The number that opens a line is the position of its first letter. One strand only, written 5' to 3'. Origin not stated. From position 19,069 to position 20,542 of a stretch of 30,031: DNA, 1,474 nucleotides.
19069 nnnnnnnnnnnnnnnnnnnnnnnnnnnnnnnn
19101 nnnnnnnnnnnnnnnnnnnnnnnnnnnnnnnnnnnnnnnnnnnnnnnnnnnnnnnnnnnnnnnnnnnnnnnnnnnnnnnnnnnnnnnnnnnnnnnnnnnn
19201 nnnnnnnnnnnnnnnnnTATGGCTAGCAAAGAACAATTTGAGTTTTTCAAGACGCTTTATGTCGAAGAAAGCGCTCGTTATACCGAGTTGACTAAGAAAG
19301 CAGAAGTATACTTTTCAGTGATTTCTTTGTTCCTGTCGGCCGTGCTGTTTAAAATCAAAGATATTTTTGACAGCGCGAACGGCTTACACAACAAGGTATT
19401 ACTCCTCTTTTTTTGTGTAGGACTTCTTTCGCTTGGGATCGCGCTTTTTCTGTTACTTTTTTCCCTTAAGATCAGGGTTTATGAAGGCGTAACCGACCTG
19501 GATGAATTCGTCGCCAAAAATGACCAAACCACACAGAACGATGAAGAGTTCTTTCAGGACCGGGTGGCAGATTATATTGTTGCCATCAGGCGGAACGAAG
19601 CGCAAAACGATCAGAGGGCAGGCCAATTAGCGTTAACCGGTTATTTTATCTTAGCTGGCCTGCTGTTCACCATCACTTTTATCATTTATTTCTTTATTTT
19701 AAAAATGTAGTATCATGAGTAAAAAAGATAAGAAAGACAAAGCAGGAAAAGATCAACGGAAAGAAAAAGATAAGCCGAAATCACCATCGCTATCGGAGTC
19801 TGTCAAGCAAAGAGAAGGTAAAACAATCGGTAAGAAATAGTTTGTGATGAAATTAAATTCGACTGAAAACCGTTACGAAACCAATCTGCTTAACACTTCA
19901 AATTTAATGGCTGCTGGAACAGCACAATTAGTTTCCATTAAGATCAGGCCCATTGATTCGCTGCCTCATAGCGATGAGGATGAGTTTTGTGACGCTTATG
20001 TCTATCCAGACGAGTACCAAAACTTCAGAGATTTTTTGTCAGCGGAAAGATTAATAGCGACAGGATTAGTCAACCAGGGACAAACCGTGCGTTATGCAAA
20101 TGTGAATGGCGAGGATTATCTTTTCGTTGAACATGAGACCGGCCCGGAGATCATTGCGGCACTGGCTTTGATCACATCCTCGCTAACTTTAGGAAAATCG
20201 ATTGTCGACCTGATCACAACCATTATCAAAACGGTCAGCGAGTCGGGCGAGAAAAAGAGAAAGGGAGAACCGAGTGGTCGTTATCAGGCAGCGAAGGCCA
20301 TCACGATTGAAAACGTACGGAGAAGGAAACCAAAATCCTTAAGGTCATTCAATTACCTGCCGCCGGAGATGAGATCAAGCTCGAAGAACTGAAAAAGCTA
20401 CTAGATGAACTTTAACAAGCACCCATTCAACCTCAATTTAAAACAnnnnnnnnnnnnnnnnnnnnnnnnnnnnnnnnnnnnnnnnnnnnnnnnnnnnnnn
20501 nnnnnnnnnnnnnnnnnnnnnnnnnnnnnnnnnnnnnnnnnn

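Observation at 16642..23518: Ten-gene, tightly coupled, compositionally distinct operon: envelope proteins, a His-Me nuclease and an NdpA-like DNA binder (candidate undescribed defence or conflict system)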

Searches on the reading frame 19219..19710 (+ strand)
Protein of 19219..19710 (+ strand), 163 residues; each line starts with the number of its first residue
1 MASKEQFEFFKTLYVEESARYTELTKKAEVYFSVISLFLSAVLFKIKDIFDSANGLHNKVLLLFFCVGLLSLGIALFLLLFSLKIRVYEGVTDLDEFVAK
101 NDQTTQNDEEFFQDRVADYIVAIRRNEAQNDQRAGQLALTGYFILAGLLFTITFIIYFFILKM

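Call 3: search_protein_families(library=pfam, proteins=[window:19219-19710:+], max_evalue=1)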
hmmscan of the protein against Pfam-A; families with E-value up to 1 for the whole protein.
window:19219-19710:+ (163 aa): 3 families
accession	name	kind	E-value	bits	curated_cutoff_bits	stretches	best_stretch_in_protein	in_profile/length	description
PF01733.24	Nucleoside_tran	-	0.014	15.2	29.8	1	54-113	57-115/309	Nucleoside transporter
PF24432.1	DUF7555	-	0.028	14.9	28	1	60-135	40-108/133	Family of unknown function (DUF7555)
PF06024.17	Orf78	-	0.33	11.7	29.4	1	99-161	22-86/101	Orf78 (ac78)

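Call 4: search_protein_families(library=padloc, proteins=[window:19219-19710:+], max_evalue=1)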
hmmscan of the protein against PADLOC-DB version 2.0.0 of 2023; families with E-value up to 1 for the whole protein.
window:19219-19710:+ (163 aa): 0 families

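Call 5: search_protein_families(library=ncbifam, proteins=[window:19219-19710:+], max_evalue=1)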
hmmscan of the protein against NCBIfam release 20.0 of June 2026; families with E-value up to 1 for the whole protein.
window:19219-19710:+ (163 aa): 0 families

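Call 7: search_protein_families(library=phrogs, proteins=[window:19219-19710:+], max_evalue=0.1)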
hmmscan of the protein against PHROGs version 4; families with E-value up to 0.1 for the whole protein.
window:19219-19710:+ (163 aa): 2 families
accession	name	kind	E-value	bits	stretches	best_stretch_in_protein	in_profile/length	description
phrog_23273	-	unknown function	1.2e-05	26.5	1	4-159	13-169/173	-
phrog_21359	-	unknown function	0.025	15.8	1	88-161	19-93/94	-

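Call 41: find_related_loci(query=window:19219-19707:+, collection=viral_contigs, flank=8000)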
Query window:19219-19707:+ (163 aa) in viral_contigs; peptide patterns used: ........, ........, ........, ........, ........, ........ (x = any residue, [..] = any of these).
105 stretches matched a pattern, but none encodes a relative of the query by tblastn (E <= 1e-3).

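Call 85: search_dna_similar(query=window:19219-19707:+, collection=phages, mode=protein, max_evalue=1, max_rows=10)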
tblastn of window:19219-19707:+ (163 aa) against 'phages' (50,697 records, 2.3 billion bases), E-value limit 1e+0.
No match.

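Call 101: search_protein_families(library=pfam, alignment_id=A4, max_evalue=0.01)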
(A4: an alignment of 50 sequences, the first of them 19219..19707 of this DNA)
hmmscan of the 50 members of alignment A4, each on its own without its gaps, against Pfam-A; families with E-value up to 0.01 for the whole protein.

A. member 1, window:19219-19707:+ (163 aa): 0 families

B. families by the number of members that match (of 50 scanned): 14 families
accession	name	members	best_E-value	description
PF24838.2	8xMP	7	0.00054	Octameric membrane protein family (8xMP)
PF11026.13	DUF2721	3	0.0007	Protein of unknown function (DUF2721)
PF14093.11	DUF4271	3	0.0022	Domain of unknown function (DUF4271)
PF13796.11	Sensor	1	0.00016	Putative sensor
PF11188.13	DUF2975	1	0.00068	Protein of unknown function (DUF2975)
PF09925.14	DUF2157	1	0.0011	Predicted membrane protein (DUF2157)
PF00335.26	Tetraspanin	1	0.0016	Tetraspanin family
PF07332.16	Phage_holin_3_6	1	0.0017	Putative Actinobacterial Holin-X, holin superfamily III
PF01284.28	MARVEL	1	0.0021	Membrane-associating domain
PF07331.16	TctB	1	0.0023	Tripartite tricarboxylate transporter TctB family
PF05656.20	DUF805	1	0.0024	Protein of unknown function (DUF805)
PF20176.3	DUF6541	1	0.0025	Family of unknown function (DUF6541)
PF01034.25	Syndecan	1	0.0046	Syndecan domain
PF25587.1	Rv2743c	1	0.0058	Rv2743c family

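Call 111: find_related_loci(query=A7, collection=viral_contigs, flank=6000)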
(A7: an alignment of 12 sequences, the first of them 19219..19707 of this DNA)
Query A7 (163 aa) in viral_contigs; peptide patterns used: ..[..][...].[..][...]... (x = any residue, [..] = any of these).
28 stretches matched a pattern, but none encodes a relative of the query by tblastn (E <= 1e-3).

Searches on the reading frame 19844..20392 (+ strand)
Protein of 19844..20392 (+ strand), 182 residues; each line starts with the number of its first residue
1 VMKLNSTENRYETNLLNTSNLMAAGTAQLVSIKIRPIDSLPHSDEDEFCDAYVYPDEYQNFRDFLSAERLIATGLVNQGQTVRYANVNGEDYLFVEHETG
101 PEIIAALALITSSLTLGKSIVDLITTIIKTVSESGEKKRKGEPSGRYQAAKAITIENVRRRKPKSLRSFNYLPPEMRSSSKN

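Call 3: search_protein_families(library=pfam, proteins=[window:19844-20392:+], max_evalue=1)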
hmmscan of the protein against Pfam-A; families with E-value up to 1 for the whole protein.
window:19844-20392:+ (182 aa): 0 families

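Call 4: search_protein_families(library=padloc, proteins=[window:19844-20392:+], max_evalue=1)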
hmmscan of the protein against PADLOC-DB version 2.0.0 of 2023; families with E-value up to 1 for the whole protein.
window:19844-20392:+ (182 aa): 0 families

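Call 5: search_protein_families(library=ncbifam, proteins=[window:19844-20392:+], max_evalue=1)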
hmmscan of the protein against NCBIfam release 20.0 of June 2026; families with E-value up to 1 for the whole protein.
window:19844-20392:+ (182 aa): 1 family
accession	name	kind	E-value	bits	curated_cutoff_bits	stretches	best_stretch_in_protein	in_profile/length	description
NF047995.1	corrinoid_MtgC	exception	0.033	13.7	310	1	87-125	130-168/215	glycine betaine-specific corrinoid protein MtgC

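Call 7: search_protein_families(library=phrogs, proteins=[window:19844-20392:+], max_evalue=0.1)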
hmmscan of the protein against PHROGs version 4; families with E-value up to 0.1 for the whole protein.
window:19844-20392:+ (182 aa): 0 families

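Call 86: search_dna_similar(query=window:19847-20389:+, collection=plasmids, mode=protein, max_evalue=1, max_rows=10)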
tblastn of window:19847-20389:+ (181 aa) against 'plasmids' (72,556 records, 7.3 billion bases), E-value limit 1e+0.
No match.

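Call 109: find_related_loci(query=A5, collection=viral_contigs, flank=6000)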
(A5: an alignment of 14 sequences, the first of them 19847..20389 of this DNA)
Query A5 (181 aa) in viral_contigs; peptide patterns used: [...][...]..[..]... (x = any residue, [..] = any of these).
3 stretches matched a pattern, but none encodes a relative of the query by tblastn (E <= 1e-3).
